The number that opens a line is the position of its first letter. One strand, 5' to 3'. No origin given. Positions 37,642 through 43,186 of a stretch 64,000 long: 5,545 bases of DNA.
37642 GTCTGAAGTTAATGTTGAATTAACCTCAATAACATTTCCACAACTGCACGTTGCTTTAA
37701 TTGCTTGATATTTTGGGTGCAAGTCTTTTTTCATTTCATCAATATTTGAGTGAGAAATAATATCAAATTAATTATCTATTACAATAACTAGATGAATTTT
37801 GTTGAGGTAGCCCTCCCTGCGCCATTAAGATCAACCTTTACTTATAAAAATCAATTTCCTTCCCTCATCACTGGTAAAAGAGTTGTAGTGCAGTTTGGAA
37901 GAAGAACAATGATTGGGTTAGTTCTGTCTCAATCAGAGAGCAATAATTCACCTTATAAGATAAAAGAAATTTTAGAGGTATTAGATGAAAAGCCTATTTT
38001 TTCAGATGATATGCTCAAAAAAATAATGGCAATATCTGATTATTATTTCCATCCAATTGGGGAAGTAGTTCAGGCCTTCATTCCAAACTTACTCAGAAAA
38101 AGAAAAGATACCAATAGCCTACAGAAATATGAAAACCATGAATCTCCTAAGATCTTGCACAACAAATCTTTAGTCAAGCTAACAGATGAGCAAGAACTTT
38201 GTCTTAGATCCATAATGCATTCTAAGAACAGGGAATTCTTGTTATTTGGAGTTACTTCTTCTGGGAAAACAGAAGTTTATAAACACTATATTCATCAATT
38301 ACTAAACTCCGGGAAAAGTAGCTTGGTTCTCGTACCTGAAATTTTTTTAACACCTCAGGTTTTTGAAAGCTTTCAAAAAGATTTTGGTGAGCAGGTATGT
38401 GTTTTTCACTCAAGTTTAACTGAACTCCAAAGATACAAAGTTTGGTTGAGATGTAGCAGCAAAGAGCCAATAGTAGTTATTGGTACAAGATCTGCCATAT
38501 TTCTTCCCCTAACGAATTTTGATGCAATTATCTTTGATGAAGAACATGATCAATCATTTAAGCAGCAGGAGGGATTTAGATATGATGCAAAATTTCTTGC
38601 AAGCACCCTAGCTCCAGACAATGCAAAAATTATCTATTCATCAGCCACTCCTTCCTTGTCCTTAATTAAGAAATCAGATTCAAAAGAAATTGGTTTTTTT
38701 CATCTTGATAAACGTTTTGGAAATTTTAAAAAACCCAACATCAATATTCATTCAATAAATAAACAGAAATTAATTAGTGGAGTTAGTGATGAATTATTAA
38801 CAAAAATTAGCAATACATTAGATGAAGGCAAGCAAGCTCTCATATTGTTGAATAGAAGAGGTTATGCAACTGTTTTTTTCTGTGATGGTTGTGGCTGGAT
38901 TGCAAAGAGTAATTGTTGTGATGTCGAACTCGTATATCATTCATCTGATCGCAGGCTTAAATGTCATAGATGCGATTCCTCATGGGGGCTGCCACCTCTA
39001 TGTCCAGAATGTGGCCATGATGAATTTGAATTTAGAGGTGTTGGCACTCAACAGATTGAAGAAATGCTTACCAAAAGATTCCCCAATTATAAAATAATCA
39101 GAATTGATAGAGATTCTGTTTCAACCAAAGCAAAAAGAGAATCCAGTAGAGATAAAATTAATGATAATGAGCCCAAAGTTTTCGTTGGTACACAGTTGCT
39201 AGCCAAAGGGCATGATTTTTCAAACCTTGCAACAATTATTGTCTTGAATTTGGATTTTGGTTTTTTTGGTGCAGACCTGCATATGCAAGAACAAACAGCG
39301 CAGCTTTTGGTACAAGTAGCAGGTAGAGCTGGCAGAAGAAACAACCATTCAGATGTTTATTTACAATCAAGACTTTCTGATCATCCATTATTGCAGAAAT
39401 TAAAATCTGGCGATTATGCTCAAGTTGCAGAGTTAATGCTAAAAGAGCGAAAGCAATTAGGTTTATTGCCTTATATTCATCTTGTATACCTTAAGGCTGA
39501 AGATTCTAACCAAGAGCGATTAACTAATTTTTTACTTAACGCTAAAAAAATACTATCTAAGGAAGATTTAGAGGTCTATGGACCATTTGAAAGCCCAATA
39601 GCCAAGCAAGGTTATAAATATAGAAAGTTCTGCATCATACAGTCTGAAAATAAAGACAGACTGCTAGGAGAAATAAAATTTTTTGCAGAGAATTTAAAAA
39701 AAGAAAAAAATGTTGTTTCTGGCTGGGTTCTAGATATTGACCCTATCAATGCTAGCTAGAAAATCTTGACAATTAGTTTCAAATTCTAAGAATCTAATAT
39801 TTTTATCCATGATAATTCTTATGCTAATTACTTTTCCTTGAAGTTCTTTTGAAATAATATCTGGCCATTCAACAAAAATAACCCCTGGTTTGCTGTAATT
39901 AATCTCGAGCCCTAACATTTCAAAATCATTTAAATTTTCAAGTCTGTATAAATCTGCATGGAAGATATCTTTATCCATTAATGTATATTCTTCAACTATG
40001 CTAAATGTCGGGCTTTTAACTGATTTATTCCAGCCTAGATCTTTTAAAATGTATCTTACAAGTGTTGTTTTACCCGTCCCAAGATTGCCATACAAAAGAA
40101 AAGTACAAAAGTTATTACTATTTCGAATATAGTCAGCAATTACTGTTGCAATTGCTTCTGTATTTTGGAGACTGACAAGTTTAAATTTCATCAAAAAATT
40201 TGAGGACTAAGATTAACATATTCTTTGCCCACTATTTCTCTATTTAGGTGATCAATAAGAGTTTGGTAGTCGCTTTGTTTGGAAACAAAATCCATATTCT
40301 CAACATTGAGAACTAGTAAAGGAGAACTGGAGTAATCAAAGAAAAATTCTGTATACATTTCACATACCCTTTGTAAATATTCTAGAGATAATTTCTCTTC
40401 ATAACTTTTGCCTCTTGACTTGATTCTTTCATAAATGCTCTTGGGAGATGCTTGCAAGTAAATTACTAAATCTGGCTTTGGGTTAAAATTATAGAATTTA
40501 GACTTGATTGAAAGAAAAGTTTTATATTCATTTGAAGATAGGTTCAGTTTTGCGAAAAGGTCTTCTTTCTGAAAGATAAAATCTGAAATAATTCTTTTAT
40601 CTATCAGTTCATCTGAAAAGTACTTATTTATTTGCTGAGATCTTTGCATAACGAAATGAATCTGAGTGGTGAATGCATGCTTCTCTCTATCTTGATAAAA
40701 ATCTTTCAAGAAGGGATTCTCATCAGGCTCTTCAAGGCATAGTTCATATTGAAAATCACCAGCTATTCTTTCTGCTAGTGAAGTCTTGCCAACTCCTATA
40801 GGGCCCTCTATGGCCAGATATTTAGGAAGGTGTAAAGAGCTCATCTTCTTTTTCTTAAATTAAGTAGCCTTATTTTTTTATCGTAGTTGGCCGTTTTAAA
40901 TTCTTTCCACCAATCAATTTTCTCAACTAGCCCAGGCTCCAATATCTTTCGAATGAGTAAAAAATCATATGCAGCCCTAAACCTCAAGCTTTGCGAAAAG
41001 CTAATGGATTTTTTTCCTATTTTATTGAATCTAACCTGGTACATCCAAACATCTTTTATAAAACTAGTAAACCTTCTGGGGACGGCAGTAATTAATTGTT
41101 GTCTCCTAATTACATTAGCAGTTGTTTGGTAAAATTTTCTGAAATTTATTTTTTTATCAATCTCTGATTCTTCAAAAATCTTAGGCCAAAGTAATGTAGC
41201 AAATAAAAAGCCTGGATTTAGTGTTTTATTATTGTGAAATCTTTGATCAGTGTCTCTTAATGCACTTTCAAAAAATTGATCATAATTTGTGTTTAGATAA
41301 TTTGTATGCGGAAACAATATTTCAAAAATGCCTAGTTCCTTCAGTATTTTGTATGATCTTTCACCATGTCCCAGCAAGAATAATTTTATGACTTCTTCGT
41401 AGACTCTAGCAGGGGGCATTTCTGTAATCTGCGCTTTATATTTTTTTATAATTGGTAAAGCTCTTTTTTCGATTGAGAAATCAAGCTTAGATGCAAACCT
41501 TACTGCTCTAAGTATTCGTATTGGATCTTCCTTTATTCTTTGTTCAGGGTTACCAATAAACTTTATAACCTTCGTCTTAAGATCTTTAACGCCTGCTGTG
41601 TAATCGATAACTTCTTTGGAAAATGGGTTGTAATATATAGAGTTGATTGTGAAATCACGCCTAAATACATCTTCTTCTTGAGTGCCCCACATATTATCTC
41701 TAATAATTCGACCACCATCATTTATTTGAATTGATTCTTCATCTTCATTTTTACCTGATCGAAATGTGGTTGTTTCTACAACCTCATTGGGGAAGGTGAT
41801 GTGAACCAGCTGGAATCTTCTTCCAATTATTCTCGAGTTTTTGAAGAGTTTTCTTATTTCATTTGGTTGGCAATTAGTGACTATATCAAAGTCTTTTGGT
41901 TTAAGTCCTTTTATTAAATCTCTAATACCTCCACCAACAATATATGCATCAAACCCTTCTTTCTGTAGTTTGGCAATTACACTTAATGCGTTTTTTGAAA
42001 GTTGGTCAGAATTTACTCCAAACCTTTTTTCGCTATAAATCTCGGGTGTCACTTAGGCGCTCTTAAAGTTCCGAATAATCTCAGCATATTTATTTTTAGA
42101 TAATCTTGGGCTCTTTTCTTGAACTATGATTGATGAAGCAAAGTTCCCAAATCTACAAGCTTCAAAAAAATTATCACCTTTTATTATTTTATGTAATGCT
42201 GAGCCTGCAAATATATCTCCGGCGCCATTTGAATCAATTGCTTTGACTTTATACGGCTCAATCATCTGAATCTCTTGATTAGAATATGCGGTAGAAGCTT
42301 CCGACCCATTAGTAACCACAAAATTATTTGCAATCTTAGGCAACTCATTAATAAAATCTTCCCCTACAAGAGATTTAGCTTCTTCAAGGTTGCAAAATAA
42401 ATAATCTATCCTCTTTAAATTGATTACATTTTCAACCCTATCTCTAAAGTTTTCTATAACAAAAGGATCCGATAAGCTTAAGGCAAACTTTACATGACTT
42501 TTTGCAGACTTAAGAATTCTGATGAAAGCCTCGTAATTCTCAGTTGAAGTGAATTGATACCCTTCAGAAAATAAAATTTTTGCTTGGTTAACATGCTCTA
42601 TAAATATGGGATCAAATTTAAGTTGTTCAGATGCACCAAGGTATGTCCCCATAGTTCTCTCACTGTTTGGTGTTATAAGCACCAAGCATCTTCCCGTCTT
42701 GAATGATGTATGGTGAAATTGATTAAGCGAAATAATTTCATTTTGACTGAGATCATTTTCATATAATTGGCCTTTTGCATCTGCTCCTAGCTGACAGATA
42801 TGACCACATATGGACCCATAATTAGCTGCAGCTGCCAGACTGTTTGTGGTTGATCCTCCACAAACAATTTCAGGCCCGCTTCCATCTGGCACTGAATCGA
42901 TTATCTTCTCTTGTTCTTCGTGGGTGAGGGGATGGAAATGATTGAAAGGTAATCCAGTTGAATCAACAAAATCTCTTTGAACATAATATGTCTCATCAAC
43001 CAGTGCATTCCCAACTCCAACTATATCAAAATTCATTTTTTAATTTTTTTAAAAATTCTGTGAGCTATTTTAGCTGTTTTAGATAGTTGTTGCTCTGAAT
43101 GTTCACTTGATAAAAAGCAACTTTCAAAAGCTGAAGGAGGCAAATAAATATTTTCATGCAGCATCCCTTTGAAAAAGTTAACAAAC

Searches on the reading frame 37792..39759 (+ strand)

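Call 50: search_protein_families(library=ncbifam, max_evalue=1e-10, proteins=[window:37792-39759:+])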
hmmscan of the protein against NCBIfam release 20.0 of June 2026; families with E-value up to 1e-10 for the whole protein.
window:37792-39759:+ (655 aa): 14 families
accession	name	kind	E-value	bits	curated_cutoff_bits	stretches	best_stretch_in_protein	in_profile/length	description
NF004067.0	PRK05580.1-4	equivalog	4.2e-183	610.6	763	2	119-653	194-735/737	primosomal protein N'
NF004065.0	PRK05580.1-1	equivalog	1.9e-172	575.2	858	2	123-653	191-730/731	primosomal protein N'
NF004066.1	PRK05580.1-3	equivalog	4.2e-156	521.4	813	2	117-653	240-787/788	primosomal protein N'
TIGR00595.1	priA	equivalog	1.2e-140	469.5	230.35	1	150-652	1-509/509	replication restart helicase PriA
NF004070.0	PRK05580.2-2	equivalog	4.5e-128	428.4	921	1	127-652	194-726/729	primosomal protein N'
NF004069.0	PRK05580.2-1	equivalog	1.2e-120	403.8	767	1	1-653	1-610/612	primosomal protein N'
NF004072.0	PRK05580.2-4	equivalog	1.6e-113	380.2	1030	1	24-652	25-645/648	primosomal protein N'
NF004068.0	PRK05580.1-5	equivalog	2e-113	380.1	1249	1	123-624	252-764/795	primosomal protein N'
NF004071.0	PRK05580.2-3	equivalog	1.9e-104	350.1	1105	1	139-652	215-732/735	primosomal protein N'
NF011453.0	PRK14873.1-3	equivalog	3.6e-30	104.7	812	1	26-579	44-588/653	primosome assembly protein PriA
NF011455.0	PRK14873.1-5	equivalog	1.8e-24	86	969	1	27-256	43-272/675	primosomal protein N'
NF011452.0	PRK14873.1-2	equivalog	1e-22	80.1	980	1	27-255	75-309/708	primosomal protein N'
NF011454.0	PRK14873.1-4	equivalog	7.5e-21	74.1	951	0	28-256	29-255/651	primosomal protein N'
TIGR00580.2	mfd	equivalog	2.5e-11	42.7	800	0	99-260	403-573/907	transcription-repair coupling factor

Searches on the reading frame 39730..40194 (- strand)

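Call 50: search_protein_families(library=ncbifam, max_evalue=1e-10, proteins=[window:39730-40194:-])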
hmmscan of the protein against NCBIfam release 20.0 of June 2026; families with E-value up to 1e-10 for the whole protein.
window:39730-40194:- (154 aa): 2 families
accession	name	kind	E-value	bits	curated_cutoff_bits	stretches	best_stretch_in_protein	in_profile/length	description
TIGR00150.1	T6A_YjeE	equivalog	6.7e-32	110.2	60.1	1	13-140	6-133/135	tRNA (adenosine(37)-N6)-threonylcarbamoyltransferase complex ATPase subunit type 1 TsaE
NF007931.0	PRK10646.1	equivalog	2.7e-23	82.6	246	1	4-129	3-128/153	tRNA (adenosine(37)-N6)-threonylcarbamoyltransferase complex ATPase subunit type 1 TsaE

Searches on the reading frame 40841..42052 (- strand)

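Call 50: search_protein_families(library=ncbifam, max_evalue=1e-10, proteins=[window:40841-42052:-])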
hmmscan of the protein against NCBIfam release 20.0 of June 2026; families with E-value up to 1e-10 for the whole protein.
window:40841-42052:- (403 aa): 9 families
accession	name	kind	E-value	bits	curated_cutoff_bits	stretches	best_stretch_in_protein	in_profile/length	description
TIGR01942.1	pcnB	subfamily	8e-124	413.7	305.65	1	5-397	1-397/425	polynucleotide adenylyltransferase PcnB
NF008634.1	PRK11623.1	equivalog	9.9e-103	344.2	702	1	11-397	38-442/469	polynucleotide adenylyltransferase PcnB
NF009814.0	PRK13299.1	equivalog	3.9e-53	180.9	290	1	18-261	5-239/396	CCA tRNA nucleotidyltransferase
TIGR02692.1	tRNA_CCA_actino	equivalog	2.2e-35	122.2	438.8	1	22-261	16-254/466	CCA tRNA nucleotidyltransferase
NF009813.0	PRK13298.1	equivalog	7.5e-21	74.5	606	1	36-258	3-218/417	tRNA CCA-pyrophosphorylase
NF008137.0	PRK10885.1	equivalog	7.5e-21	74.4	451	1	35-253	2-213/409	multifunctional CCA addition/repair protein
NF009812.0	PRK13297.1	equivalog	3.3e-16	59.4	624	1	31-248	9-217/364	tRNA CCA-pyrophosphorylase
NF009811.0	PRK13296.1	equivalog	1.5e-15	56.9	469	1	36-262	3-222/360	CCA tRNA nucleotidyltransferase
NF041569.1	A-tRNAntase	equivalog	1.4e-13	50.1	1440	1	34-250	480-695/880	A-adding tRNA nucleotidyltransferase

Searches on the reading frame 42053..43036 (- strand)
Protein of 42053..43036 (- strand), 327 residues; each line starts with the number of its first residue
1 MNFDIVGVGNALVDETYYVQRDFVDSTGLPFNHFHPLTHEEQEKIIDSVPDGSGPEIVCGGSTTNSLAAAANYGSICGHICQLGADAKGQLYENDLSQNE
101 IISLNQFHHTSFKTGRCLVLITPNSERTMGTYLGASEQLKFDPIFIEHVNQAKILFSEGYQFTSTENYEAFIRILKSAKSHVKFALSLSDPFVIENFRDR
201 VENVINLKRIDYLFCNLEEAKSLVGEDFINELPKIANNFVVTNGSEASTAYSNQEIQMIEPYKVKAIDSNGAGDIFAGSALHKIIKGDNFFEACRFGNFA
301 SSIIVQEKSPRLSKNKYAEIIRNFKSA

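Call 50: search_protein_families(library=ncbifam, max_evalue=1e-10, proteins=[window:42053-43036:-])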
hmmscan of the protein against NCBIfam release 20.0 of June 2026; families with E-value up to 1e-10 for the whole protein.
window:42053-43036:- (327 aa): 8 families
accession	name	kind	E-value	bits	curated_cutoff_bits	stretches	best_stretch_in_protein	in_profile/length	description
TIGR02152.1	D_ribokin_bact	equivalog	2.1e-24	86.4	299.65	1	55-313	30-289/298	ribokinase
TIGR04382.1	myo_inos_iolC_N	equivalog_domain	1.3e-18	67.4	300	1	59-309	33-294/309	5-dehydro-2-deoxygluconokinase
NF008353.0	PRK11142.1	equivalog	6.3e-16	58.7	341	1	56-310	35-289/307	ribokinase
NF053626.1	RibKinHalex1628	equivalog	2.4e-14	53.5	330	1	59-314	37-282/293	ATP-dependent ribose-1-phosphate kinase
NF040938.1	KDG_KDGal_kin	equivalog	6e-13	48.6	400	1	60-306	30-285/305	bifunctional 2-dehydro-3-deoxygluconokinase/2-dehydro-3-deoxygalactonokinase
NF041134.1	R1P_kin_Thcocales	equivalog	1.7e-11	44.1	500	1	59-313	36-271/291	ADP-dependent ribose-1-phosphate kinase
NF006957.1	PRK09434.1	equivalog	3.5e-11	43.1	450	0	44-289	10-265/302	fructokinase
NF007321.0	PRK09813.1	equivalog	5.8e-11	42.4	247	0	60-308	24-258/261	fructoselysine 6-kinase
